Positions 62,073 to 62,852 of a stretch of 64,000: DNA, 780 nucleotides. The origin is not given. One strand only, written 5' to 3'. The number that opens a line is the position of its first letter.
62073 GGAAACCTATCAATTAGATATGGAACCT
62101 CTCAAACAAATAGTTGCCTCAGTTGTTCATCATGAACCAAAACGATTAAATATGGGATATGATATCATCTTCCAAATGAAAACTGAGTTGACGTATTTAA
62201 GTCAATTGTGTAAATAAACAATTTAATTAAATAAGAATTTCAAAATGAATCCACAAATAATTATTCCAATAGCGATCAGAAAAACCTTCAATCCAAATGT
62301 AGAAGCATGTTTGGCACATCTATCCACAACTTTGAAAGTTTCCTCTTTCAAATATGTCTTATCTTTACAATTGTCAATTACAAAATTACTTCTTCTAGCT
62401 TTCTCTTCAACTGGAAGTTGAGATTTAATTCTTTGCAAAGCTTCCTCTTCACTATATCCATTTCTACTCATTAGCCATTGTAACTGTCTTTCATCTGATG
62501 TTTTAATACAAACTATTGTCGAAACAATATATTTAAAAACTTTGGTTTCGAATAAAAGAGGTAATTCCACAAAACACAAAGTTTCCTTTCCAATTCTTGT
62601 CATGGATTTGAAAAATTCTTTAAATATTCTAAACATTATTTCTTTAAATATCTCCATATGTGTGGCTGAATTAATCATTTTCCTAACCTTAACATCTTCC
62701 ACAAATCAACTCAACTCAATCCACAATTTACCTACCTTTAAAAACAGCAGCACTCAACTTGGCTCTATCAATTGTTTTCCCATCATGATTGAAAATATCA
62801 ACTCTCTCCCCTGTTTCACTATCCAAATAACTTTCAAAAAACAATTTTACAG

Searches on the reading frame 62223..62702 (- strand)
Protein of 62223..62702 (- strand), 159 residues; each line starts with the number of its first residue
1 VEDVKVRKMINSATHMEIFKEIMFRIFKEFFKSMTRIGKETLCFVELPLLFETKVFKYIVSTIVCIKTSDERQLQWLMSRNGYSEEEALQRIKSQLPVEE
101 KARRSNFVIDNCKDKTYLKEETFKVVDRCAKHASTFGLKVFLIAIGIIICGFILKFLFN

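Call 44: search_protein_families(library=pfam, proteins=[window:62223-62702:-], max_evalue=0.00001)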
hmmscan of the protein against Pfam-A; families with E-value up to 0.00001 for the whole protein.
window:62223-62702:- (159 aa): 1 family
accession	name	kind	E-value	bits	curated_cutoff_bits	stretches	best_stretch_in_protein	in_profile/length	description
PF01121.26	CoaE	-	8.3e-18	65.1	27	1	16-111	79-174/180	Dephospho-CoA kinase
